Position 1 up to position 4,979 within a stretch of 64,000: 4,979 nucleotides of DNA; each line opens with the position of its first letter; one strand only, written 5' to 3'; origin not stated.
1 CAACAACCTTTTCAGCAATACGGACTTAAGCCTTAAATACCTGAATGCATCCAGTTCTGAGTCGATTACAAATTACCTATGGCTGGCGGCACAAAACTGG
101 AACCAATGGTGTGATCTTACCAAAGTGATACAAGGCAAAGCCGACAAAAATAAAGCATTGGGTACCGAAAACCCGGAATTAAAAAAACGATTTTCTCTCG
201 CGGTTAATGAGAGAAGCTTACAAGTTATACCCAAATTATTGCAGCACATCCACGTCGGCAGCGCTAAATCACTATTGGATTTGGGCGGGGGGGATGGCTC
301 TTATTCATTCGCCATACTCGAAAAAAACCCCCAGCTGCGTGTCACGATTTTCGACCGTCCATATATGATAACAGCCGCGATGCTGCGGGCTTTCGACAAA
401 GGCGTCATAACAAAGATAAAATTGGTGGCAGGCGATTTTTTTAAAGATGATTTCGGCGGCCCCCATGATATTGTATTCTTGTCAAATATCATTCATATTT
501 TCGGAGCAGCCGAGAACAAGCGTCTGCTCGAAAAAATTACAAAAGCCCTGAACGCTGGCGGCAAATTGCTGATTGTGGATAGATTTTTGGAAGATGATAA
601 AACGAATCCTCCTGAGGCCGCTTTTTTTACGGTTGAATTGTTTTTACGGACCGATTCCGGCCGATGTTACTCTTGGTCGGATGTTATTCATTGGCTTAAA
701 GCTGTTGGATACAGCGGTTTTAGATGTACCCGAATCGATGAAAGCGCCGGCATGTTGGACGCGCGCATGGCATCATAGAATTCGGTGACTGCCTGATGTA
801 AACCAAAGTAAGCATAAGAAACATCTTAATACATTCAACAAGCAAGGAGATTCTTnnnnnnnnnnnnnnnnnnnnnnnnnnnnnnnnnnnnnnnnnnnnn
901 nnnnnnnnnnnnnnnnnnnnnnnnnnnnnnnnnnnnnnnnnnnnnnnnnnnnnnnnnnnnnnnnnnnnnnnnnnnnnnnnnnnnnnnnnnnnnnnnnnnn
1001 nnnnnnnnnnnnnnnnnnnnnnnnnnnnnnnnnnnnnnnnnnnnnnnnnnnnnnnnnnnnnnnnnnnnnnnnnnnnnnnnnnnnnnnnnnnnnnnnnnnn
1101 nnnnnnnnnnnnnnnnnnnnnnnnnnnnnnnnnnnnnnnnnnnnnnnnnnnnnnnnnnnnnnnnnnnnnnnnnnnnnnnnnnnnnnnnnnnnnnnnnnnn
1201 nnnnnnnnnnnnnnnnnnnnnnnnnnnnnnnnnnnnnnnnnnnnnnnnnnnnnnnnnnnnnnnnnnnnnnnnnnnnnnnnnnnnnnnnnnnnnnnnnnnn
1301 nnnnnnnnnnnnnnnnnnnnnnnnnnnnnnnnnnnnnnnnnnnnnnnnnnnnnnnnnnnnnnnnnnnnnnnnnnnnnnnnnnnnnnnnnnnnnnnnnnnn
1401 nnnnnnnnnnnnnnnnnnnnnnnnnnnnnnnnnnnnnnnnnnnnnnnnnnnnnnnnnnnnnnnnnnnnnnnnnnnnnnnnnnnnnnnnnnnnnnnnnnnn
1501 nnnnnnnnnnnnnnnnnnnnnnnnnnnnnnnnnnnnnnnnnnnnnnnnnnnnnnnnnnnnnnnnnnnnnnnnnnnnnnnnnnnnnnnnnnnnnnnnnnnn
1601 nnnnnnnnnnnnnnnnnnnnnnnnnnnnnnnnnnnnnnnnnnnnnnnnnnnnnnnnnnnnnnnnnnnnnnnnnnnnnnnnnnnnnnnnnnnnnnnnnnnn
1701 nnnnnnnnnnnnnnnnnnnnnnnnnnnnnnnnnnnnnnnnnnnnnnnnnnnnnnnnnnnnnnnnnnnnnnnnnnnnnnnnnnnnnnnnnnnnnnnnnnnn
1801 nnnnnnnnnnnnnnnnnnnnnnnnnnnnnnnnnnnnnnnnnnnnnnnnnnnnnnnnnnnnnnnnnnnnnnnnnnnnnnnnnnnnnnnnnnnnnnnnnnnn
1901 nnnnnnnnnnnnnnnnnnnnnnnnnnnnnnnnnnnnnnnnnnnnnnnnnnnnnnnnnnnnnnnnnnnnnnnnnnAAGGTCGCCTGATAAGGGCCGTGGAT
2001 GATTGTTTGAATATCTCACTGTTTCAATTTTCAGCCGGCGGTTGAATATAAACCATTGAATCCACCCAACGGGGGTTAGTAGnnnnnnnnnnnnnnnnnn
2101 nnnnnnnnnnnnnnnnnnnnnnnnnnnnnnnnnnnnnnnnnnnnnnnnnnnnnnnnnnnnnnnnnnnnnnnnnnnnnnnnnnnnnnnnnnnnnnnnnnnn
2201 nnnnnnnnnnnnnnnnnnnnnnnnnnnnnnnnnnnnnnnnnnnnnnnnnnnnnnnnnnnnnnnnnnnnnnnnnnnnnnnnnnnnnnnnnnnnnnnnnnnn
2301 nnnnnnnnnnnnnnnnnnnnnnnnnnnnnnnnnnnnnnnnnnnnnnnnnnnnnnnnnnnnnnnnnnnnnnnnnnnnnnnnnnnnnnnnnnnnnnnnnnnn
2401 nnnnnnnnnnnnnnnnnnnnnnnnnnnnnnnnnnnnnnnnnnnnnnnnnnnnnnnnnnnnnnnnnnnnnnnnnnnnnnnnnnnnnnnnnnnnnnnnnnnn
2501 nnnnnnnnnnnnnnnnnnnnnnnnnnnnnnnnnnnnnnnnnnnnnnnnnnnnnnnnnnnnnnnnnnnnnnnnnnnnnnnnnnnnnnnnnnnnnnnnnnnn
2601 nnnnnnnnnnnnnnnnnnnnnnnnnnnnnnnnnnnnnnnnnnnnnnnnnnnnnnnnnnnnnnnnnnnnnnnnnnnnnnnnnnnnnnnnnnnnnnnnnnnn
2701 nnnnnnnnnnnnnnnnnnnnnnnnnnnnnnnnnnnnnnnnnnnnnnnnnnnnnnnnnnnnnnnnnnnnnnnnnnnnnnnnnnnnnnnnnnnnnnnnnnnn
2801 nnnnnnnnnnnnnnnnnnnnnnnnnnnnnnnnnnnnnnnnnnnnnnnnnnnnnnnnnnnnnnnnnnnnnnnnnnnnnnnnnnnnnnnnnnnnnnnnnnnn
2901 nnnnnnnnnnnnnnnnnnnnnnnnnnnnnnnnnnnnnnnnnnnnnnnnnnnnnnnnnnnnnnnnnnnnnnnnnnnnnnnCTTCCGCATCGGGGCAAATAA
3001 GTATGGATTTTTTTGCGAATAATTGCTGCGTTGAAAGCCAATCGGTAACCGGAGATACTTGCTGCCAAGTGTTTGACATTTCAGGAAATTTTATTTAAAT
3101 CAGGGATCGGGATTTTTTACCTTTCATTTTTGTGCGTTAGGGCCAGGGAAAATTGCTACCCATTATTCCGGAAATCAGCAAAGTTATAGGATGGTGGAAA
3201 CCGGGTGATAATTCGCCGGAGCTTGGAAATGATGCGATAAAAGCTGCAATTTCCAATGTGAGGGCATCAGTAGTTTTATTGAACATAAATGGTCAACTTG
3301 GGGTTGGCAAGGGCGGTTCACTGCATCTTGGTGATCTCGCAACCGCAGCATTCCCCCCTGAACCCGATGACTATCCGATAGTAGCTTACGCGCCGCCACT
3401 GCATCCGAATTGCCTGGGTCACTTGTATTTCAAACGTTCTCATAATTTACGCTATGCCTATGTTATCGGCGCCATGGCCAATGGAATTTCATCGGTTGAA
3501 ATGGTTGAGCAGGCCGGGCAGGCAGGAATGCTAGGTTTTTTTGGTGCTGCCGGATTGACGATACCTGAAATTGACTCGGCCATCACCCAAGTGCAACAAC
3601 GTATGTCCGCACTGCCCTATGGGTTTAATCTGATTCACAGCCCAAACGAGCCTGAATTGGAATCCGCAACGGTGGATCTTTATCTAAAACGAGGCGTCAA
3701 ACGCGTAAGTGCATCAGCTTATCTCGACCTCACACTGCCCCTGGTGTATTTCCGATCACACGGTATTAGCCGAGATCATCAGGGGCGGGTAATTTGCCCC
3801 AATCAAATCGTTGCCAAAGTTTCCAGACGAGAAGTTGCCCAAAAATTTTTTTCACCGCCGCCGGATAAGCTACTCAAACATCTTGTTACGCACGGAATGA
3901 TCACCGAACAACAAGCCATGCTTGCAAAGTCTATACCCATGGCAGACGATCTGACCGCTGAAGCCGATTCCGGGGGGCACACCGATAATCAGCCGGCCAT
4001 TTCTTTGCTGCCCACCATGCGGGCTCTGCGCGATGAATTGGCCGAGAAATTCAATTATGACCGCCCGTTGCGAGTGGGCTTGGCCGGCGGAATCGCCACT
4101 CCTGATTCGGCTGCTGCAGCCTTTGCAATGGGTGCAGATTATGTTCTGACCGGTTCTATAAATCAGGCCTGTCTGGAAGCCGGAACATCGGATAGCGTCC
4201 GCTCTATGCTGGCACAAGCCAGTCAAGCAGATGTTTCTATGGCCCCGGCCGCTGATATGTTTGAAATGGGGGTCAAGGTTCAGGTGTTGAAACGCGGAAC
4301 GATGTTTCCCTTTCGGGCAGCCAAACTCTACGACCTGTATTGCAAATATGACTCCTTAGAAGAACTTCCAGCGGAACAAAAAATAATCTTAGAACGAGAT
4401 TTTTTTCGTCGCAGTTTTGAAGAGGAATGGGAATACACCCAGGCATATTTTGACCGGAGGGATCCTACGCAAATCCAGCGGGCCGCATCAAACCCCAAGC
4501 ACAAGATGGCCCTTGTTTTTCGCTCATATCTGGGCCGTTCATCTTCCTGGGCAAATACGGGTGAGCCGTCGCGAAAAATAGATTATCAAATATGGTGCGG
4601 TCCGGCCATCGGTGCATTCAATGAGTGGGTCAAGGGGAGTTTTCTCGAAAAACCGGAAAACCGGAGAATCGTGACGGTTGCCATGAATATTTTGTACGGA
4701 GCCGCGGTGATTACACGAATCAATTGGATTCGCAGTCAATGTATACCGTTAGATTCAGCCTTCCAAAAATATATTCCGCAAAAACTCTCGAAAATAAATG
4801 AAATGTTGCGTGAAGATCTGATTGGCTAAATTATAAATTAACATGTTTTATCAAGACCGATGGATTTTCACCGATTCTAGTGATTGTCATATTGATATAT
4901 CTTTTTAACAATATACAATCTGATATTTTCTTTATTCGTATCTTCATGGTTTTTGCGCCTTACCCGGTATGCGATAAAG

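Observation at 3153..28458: PUFA-synthase-type PKS (pfaD/pfaA/pfaC) joined directly to a complete oleABCD olefin cluster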

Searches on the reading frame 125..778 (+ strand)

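Call 6: search_protein_families(library=pfam, proteins=[window:125-778:+])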
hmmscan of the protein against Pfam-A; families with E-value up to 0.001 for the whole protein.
window:125-778:+ (217 aa): 7 families
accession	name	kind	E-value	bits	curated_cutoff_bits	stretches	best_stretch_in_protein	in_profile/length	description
PF00891.24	Methyltransf_2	-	2e-25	89.8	22.3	1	14-196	30-209/210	O-methyltransferase domain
PF08242.18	Methyltransf_12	-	4e-11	43.9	30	1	51-148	1-98/98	Methyltransferase domain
PF13649.12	Methyltransf_25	-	5.2e-09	37.1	27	1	51-146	2-97/97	Methyltransferase domain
PF05175.20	MTS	-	9.4e-08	32.3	23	1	38-152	23-140/170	Methyltransferase small domain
PF13847.12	Methyltransf_31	-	8.5e-07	29.2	27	1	46-152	3-111/145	Methyltransferase domain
PF08241.18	Methyltransf_11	-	1.9e-06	28.9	21.2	1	51-150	1-95/95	Methyltransferase domain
PF13489.12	Methyltransf_23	-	0.00037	20.7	27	1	46-158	22-123/164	Methyltransferase domain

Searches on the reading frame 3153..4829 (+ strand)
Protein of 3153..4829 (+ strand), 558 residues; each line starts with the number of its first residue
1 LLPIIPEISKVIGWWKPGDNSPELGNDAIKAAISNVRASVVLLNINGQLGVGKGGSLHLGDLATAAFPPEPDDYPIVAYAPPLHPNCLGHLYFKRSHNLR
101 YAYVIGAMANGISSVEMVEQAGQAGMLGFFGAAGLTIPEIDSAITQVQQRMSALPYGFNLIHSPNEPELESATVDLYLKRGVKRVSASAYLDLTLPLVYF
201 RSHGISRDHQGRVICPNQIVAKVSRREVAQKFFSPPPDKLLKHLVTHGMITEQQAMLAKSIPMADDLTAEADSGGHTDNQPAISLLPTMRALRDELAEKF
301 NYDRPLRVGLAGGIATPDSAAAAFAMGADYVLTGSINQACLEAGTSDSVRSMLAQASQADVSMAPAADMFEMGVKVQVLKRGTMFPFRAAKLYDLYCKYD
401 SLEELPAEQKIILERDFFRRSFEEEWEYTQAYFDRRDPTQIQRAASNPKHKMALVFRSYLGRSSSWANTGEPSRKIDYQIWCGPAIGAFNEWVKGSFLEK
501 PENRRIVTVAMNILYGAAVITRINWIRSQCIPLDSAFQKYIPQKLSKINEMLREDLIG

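Call 3: search_protein_families(library=pfam, proteins=[window:3153-4829:+])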
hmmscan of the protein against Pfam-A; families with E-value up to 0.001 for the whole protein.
window:3153-4829:+ (558 aa): 2 families
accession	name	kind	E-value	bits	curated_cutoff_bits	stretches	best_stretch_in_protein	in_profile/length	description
PF21607.2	FabD_helical_ins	-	6.6e-32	110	27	1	399-478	1-80/80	[Acyl-carrier-protein] S-malonyltransferase, inserted helical domain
PF03060.21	NMO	-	2.9e-10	40.5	28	1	103-379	13-268/331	Nitronate monooxygenase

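Call 4: search_protein_families(library=ncbifam, proteins=[window:3153-4829:+])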
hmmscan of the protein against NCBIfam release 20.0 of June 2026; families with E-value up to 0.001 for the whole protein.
window:3153-4829:+ (558 aa): 2 families
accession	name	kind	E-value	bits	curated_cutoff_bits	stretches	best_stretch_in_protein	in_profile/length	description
TIGR02814.1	pfaD_fam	subfamily_domain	1.7e-193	643.4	449.25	1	85-522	3-442/444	PfaD family polyunsaturated fatty acid/polyketide biosynthesis protein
TIGR03151.1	enACPred_II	equivalog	9.9e-06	25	453.1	0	307-381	163-233/307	enoyl-[acyl-carrier-protein] reductase FabK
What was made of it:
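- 3153..4829 (+): pfaD: enoyl reductase subunit of the PUFA-type synthase. Pfam NMO and FabD_helical_ins (calls 3, 4).
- Checked: PfaD, 3153-4829 (+): TIGR02814 643 bits, cutoff 449 (call 4).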
